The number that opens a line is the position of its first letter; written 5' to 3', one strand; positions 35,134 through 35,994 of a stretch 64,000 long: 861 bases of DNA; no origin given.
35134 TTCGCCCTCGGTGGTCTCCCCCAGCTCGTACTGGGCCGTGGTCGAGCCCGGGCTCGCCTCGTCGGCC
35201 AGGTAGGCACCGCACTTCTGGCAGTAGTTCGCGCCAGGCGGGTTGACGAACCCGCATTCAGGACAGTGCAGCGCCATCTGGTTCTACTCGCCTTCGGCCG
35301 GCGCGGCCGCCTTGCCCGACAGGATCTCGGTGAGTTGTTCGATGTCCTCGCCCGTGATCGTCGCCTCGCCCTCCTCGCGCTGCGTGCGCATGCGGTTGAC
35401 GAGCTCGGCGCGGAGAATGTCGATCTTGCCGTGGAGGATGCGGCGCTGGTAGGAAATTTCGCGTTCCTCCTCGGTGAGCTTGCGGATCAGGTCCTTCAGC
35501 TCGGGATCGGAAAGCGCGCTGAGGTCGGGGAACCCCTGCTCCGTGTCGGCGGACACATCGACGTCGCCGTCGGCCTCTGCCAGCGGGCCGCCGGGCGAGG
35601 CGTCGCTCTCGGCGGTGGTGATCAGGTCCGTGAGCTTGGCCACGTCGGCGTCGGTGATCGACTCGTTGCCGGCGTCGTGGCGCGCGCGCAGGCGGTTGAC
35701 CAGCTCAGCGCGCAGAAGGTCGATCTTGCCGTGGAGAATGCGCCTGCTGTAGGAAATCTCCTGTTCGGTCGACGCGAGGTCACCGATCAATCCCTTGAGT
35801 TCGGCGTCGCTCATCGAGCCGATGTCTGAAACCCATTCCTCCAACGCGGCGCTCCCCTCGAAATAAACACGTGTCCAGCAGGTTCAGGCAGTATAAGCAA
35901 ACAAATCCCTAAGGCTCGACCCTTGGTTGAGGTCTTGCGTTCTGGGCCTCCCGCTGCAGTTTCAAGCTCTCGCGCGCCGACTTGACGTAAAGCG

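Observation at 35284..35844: Tandemly duplicated RsiG-like protein with two E-x3-S-x2-R-x3-H-x3-D motifs (c-di-GMP anti-sigma signature with Q replaced by H)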

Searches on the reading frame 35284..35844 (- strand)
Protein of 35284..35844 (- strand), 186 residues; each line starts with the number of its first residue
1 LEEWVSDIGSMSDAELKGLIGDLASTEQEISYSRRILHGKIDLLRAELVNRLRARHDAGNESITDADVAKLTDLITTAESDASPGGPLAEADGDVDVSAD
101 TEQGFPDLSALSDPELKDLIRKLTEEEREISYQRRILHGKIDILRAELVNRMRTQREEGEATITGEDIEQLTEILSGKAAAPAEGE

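Call 3: search_protein_families(library=pfam, proteins=[window:35284-35844:-], max_evalue=1)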
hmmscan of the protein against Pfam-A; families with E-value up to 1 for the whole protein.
window:35284-35844:- (186 aa): 10 families
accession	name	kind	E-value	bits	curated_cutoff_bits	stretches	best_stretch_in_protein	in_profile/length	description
PF22802.1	RsiG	-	5.8e-37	125.6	27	2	104-175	3-65/65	RsiG-like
PF24270.1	HTH_Cmi2_C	-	0.0053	17.4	27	0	14-57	30-73/125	Cmi2, C-terminal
PF04011.17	LemA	-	0.0095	16.2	26.2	0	105-142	74-109/149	LemA family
PF05632.16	DUF792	-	0.098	13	25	0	8-54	86-132/184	Borrelia burgdorferi protein of unknown function (DUF792)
PF16517.10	Nore1-SARAH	-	0.11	12.8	21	1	110-129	1-20/40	Novel Ras effector 1 C-terminal SARAH (Sav/Rassf/Hpo) domain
PF06738.18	ThrE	-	0.15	12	26.3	0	24-66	50-92/241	Putative threonine/serine exporter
PF14915.12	CCDC144C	-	0.2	10.6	35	1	122-174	110-160/534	CCDC144C protein coiled-coil region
PF16360.10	GTP-bdg_M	-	0.22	12.5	29.5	0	16-55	33-72/79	GTP-binding GTPase Middle Region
PF17410.7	Stevor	-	0.32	11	25.4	1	112-161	32-77/275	Subtelomeric Variable Open Reading frame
PF02037.33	SAP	-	0.33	11.1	23.9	0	107-119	1-13/37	SAP domain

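Call 4: search_protein_families(library=ncbifam, proteins=[window:35284-35844:-], max_evalue=1)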
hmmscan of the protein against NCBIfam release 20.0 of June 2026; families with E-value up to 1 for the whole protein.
window:35284-35844:- (186 aa): 3 families
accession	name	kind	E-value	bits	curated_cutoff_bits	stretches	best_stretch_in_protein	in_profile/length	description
TIGR03640.1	cas1_DVULG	exception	0.0013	18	385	1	123-175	96-148/340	type I-C CRISPR-associated endonuclease Cas1c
TIGR04093.1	cas1_CYANO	exception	0.015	14.2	385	0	123-177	97-150/334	type I-D CRISPR-associated endonuclease Cas1d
NF041291.1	StbC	equivalog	0.35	11.2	100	0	14-62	24-72/122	plasmid stabilization protein StbC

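Call 6: find_homologous_proteins(query=window:35284-35844:-)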
Query window:35284-35844:- (186 aa): 937 proteins with E <= 0.001 among 1259 candidates; the best 120 are listed.
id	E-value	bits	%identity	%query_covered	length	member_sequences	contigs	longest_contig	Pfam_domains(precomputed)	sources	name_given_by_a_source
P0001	7.9e-110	382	100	100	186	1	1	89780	PF22802.2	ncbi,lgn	-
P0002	1.1e-95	336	89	100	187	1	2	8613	PF22802.2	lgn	-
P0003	1.3e-92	326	87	100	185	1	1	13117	PF22802.2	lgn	-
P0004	1.5e-92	326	85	100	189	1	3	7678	PF22802.2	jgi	jgi:predicted HTH transcriptional regulator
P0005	2.2e-92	326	87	100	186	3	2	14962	PF22802.2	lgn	-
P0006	7.7e-91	321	84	100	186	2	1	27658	PF22802.2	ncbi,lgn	-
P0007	2.2e-90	319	87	100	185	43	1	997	PF22802.2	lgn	-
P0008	3.2e-89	315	84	100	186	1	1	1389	PF22802.2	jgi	-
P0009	1.5e-88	313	83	100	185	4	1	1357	PF22802.2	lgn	-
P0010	3.0e-88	312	84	100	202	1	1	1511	PF22802.2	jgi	jgi:hypothetical protein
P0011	1.1e-87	310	82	100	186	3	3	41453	PF22802.2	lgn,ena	-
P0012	2.3e-87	309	86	100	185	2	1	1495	PF22802.2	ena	-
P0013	4.3e-87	308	82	100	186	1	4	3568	PF22802.2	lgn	-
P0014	1.2e-86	307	84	100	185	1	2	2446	PF22802.2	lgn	-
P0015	4.9e-86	305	83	95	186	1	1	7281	PF22802.2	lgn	-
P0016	1.1e-84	301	80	100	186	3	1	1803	PF22802.2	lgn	-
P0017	3.8e-83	296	80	100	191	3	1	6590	PF22802.2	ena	-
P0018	4.4e-83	295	82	97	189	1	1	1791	PF22802.2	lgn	-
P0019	5.6e-83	295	81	100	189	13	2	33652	PF22802.2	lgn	-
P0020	1.2e-82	294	82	98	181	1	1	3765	PF22802.2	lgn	-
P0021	3.5e-82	292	80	100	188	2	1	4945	PF22802.2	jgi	jgi:hypothetical protein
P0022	8.6e-81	288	78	98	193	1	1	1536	PF22802.2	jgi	-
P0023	1.1e-80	288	79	100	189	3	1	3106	PF22802.2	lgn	-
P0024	1.5e-80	287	77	100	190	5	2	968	PF22802.2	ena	-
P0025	6.4e-80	285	78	98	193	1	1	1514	PF22802.2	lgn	-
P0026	6.9e-80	285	80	97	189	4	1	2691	PF22802.2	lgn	-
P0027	9.9e-80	284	76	100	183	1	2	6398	PF22802.2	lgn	-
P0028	1.1e-79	284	82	95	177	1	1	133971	PF22802.2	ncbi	ncbi:MAG: hypothetical protein QM648_01000 [Solirubrobacterales bacterium]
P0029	1.4e-79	284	78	99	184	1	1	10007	PF22802.2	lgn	-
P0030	1.4e-77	277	80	95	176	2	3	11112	PF22802.2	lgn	-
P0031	2.9e-77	276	77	97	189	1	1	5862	PF22802.2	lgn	-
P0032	3.6e-76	273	75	97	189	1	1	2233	PF22802.2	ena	-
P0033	5.8e-76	272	73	100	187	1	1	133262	PF22802.2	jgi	jgi:hypothetical protein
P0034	7.8e-76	272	74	100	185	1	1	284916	PF22802.2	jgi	jgi:hypothetical protein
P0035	1.1e-75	271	76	96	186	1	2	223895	PF22802.2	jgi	jgi:hypothetical protein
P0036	1.2e-74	268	72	100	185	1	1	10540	PF22802.2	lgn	-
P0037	2.8e-74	267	78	93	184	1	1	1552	PF22802.2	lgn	-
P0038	3.1e-74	267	75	98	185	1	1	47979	PF16360.11,PF22802.2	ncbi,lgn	ncbi:MAG: hypothetical protein WAP35_01005 [Solirubrobacterales bacterium]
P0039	9.6e-74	265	77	93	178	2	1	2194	PF22802.2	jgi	jgi:hypothetical protein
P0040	3.5e-73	263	75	99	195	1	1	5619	PF22802.2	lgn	-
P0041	3.9e-73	263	73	99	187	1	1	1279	PF22802.2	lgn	-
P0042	1.2e-72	261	75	100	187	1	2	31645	PF22802.2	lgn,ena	-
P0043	1.4e-72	261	73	100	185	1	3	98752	PF22802.2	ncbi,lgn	ncbi:MAG: hypothetical protein WAO61_07845 [Solirubrobacterales bacterium]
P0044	1.7e-72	261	72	100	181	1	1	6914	PF22802.2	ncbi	-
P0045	1.9e-72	261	73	100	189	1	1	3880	PF22802.2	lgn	-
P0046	2.6e-72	260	77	95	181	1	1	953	PF22802.2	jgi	jgi:hypothetical protein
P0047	3.9e-72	260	77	91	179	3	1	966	PF22802.2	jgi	jgi:hypothetical protein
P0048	7.0e-72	259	77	95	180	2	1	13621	PF22802.2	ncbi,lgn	-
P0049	7.8e-72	259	73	97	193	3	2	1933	PF22802.2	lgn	-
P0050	1.0e-71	258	70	100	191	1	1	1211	PF22802.2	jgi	jgi:hypothetical protein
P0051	1.6e-71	258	72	100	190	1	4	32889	PF22802.2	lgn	-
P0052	2.2e-71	257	70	100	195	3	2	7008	PF22802.2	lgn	-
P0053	3.6e-71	257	72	99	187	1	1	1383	PF22802.2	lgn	-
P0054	5.8e-71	256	71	99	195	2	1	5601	PF22802.2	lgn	-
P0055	6.3e-71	256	71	98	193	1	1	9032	PF22802.2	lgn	-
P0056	8.4e-71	255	71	99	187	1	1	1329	PF22802.2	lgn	-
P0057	1.5e-70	255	76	94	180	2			PF22802.2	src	-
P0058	8.8e-70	252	71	100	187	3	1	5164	PF22802.2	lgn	-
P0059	1.0e-68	249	69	100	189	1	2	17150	PF22802.2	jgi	jgi:hypothetical protein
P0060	4.1e-66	240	71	95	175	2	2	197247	PF22802.2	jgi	jgi:hypothetical protein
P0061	1.3e-64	235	71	95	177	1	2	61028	PF22802.2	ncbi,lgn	-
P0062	4.8e-63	230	71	95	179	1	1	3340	PF22802.2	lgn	-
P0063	8.0e-59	216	66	91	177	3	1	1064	PF22802.2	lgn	-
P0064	5.3e-53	197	51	94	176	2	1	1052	PF22802.2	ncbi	-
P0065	3.3e-46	175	77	67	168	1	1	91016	PF22802.2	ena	-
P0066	1.2e-43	167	45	98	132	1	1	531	PF22802.2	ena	-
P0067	2.1e-43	166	49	99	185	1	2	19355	PF22802.2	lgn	-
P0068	6.5e-41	158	45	99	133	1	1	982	PF22802.2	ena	-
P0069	3.0e-39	153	50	91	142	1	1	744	PF22802.2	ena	-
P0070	7.0e-30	122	41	97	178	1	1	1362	PF22802.2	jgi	-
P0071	9.8e-30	122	59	54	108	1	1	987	PF22802.2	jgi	jgi:hypothetical protein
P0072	1.2e-29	121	73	45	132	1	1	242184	PF22802.2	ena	-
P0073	3.7e-29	120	61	53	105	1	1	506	PF22802.2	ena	-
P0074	3.8e-29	120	64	52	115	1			PF22802.2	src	-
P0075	4.9e-29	119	77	44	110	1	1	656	PF22802.2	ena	-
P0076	4.9e-29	119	73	44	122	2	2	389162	PF22802.2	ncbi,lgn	-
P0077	8.3e-29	119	64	51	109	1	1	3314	PF22802.2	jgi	jgi:hypothetical protein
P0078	9.2e-29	119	61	57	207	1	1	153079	PF22802.2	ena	-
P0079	9.8e-29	118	75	42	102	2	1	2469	PF22802.2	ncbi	-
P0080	1.0e-28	118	72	44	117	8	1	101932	PF22802.2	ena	-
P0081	1.1e-28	118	61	54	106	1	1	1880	PF22802.2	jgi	jgi:hypothetical protein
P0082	1.5e-28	118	64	49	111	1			PF22802.2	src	-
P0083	1.8e-28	118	80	40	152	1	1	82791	PF22802.2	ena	-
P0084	2.0e-28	117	66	48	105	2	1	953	PF22802.2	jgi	jgi:hypothetical protein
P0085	2.1e-28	117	60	56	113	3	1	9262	PF22802.2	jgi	jgi:hypothetical protein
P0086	2.1e-28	117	78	42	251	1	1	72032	PF00498.32,PF16697.11,PF22802.2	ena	-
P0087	2.5e-28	117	72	44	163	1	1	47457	PF22802.2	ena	-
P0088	2.8e-28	117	63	51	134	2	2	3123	PF22802.2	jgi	jgi:hypothetical protein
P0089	3.2e-28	117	70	45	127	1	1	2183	PF22802.2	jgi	jgi:hypothetical protein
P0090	3.3e-28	117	73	42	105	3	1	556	PF22802.2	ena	-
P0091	3.5e-28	117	78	40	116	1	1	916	PF22802.2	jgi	jgi:hypothetical protein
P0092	3.8e-28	117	72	44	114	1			PF22802.2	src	-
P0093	4.2e-28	116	72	44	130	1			PF22802.2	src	-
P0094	4.4e-28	116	73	45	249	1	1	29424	PF00498.32,PF16697.11,PF22802.2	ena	-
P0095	4.9e-28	116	76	40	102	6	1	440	PF22802.2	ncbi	-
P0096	5.7e-28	116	73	42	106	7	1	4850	PF22802.2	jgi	jgi:hypothetical protein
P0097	5.8e-28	116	68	46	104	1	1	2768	PF22802.2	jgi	jgi:hypothetical protein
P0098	6.0e-28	116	76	40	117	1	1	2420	PF22802.2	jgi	jgi:hypothetical protein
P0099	6.2e-28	116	72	41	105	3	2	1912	PF22802.2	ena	-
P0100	6.2e-28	116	74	42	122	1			PF22802.2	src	-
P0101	6.6e-28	116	71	44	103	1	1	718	PF22802.2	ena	-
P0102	6.6e-28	116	73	44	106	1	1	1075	PF22802.2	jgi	-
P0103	7.0e-28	116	66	49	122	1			PF22802.2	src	-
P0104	7.2e-28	116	76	40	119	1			PF22802.2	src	-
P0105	8.0e-28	115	76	40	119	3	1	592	PF22802.2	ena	-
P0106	8.0e-28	115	77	40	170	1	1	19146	PF22802.2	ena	-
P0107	8.6e-28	115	72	44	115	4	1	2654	PF22802.2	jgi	jgi:hypothetical protein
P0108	8.6e-28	115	74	43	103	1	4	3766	PF22802.2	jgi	jgi:hypothetical protein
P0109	8.8e-28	115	70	44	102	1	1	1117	PF22802.2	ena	-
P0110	8.9e-28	115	74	42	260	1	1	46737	PF00498.32,PF16697.11,PF22802.2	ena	-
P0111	9.4e-28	115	76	40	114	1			PF22802.2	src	-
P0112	1.1e-27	115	64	46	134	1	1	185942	PF13240.12,PF12773.14,PF22802.2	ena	-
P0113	1.2e-27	115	72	44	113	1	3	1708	PF22802.2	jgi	jgi:hypothetical protein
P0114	1.3e-27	115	71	44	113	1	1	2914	PF22802.2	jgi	jgi:hypothetical protein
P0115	1.3e-27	115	69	45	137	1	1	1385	PF22802.2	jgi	-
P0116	1.3e-27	115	69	45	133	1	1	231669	PF22802.2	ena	-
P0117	1.4e-27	115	59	58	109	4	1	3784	PF22802.2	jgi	jgi:hypothetical protein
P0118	1.4e-27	115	70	44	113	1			PF22802.2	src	-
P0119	1.4e-27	115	75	40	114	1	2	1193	PF22802.2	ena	-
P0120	1.5e-27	115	76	40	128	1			PF22802.2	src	-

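Call 10: search_solved_structures(query=window:35284-35844:-, max_evalue=10, show_alignments=4)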
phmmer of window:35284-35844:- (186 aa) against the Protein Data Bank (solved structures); distinct sequences matched with E-value up to 10: 11.
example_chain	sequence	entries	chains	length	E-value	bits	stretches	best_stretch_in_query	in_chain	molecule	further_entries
6pfj_T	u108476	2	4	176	3.9e-13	53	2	99-166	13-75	AmfC protein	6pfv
7lq2_B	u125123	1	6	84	1.9e-10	44.3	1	103-152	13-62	RR RsiG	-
7lq3_B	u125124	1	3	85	2e-10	44.2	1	103-152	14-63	RsiG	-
7lq4_D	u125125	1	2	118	2e-10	44.1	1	101-153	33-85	RsiG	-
5yak_A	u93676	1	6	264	0.01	19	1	110-145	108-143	Iodotyrosine deiodinase 1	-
4ttb_A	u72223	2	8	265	0.011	19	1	110-145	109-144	Iodotyrosine dehalogenase 1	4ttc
4r4m_A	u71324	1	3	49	0.11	15.7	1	98-140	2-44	cGMP-dependent protein kinase 1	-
4r4l_A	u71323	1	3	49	0.12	15.6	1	98-139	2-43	cGMP-dependent protein kinase 1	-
1zxa_A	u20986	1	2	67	0.13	15.4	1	98-143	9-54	cGMP-dependent protein kinase 1, alpha isozyme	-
3tnz_A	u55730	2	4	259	0.19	15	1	109-137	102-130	Iodotyrosine dehalogenase 1 | Iodotyrosine deiodinase 1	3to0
3gb5_A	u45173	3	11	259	0.19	14.9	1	109-137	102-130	Iodotyrosine dehalogenase 1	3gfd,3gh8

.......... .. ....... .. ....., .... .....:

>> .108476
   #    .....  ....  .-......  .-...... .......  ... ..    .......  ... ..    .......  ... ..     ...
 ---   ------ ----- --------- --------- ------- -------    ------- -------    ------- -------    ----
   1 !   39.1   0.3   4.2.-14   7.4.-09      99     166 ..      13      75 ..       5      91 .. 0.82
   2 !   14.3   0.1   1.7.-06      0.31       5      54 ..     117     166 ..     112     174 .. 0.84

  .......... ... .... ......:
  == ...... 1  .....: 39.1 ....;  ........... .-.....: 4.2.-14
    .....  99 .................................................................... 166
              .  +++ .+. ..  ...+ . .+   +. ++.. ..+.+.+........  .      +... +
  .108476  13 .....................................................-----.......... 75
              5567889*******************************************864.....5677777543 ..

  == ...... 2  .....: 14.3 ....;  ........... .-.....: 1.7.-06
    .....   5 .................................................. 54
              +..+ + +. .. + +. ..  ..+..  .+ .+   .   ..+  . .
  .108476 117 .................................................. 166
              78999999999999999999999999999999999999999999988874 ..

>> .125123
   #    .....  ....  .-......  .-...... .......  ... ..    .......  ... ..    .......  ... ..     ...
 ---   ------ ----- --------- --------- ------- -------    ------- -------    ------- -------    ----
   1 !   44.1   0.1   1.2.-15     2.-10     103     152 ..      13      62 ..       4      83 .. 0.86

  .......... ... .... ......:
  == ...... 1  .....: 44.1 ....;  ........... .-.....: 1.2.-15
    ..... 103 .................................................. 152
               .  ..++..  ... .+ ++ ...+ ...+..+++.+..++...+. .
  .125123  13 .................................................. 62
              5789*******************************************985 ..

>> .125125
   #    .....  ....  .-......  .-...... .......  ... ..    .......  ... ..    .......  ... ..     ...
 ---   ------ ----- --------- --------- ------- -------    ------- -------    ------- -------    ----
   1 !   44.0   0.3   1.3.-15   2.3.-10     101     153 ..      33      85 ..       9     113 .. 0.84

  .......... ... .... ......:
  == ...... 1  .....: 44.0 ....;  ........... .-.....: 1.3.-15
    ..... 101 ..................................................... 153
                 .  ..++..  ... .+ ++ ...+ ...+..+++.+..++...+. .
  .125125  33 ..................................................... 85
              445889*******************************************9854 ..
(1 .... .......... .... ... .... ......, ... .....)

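Call 12: find_encoding_contigs(protein=P0001, flank=10000, max_places=3)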
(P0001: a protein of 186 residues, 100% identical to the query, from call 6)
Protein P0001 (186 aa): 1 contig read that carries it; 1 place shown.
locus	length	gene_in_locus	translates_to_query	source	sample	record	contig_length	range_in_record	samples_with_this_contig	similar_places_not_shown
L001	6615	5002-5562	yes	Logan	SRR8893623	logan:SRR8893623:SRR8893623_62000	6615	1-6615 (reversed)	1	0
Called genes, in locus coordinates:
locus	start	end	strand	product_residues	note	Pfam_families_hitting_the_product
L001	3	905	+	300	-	?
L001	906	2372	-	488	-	-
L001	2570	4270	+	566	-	PF00587:tRNA-synt_2b, PF04073:tRNA_edit, PF03129:HGTP_anticodon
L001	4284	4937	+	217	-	PF01066:CDP-OH_P_transf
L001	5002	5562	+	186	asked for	PF22802:RsiG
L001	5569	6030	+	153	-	PF12773:DZR (weak), PF13240:Zn_Ribbon_1 (weak), PF16697:Yop-YscD_cpl, PF00498:FHA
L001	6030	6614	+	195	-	?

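Call 30: list_cluster_members(proteins=[P0001, P0006, P0044, P0064, P0076, P0079, P0095, P0061])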
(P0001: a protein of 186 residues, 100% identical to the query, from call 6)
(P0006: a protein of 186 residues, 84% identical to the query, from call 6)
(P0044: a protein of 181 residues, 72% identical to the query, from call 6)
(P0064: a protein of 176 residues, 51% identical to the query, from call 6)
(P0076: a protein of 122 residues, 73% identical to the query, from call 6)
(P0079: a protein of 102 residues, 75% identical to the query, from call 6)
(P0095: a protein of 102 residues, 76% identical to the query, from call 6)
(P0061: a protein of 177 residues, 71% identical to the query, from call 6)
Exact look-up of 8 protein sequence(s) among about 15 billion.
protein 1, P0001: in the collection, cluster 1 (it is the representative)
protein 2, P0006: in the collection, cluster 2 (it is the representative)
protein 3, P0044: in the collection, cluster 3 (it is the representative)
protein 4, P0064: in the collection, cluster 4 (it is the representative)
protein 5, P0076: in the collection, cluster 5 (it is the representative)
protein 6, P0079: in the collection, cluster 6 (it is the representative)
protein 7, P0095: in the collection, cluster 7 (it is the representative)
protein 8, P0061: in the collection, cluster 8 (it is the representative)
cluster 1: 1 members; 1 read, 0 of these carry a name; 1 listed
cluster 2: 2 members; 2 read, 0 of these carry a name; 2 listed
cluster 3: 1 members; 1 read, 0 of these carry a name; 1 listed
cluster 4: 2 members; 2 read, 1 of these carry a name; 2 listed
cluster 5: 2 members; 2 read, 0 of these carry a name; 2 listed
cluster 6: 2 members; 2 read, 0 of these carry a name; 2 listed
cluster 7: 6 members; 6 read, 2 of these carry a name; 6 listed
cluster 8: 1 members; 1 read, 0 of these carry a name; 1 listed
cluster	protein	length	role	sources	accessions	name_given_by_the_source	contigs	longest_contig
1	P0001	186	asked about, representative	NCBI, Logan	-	-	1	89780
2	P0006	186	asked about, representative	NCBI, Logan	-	-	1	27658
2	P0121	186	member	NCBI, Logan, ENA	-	-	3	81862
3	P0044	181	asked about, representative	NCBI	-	-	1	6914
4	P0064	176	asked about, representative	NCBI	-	-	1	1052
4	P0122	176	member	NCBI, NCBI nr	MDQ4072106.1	MAG: hypothetical protein M3088_04420 [Actinomycetota bacterium] | hypothetical protein [Actinomycetota bacterium]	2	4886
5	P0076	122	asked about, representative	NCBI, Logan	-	-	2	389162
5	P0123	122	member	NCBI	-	-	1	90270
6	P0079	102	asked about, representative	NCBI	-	-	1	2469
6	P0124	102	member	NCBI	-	-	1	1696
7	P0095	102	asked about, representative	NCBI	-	-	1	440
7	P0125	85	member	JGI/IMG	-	hypothetical protein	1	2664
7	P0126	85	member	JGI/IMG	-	hypothetical protein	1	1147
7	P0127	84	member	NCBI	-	-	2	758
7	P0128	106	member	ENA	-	-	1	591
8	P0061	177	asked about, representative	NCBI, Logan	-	-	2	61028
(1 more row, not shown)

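Call 31: predict_structure(alignment_id=A2)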
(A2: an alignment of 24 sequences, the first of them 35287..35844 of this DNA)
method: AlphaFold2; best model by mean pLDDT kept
length: 186 residues; sequences in the alignment: 24
mean_pLDDT: 76.6   pTM: 0.65
mean pLDDT of the five models: 76.6, 74.2, 74.2, 72.6, 71.9
residues with pLDDT >= 90: 78; 70-90: 48; 50-70: 29; < 50: 31
segments of 3 or more residues with pLDDT < 50: 79-103, 181-186
pLDDT, mean of each block of 10 residues (from residue 1): 80 91 94 93 90 83 67 57 32 33 65 90 94 94 93 76 86 80 41
secondary structure, 60 per line:
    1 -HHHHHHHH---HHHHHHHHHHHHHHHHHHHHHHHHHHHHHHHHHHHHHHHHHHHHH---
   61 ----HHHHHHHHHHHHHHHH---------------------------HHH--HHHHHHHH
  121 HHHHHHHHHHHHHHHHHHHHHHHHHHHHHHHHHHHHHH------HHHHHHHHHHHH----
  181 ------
elements in order: H2-9 H13-57 H65-80 H113-158 H165-176
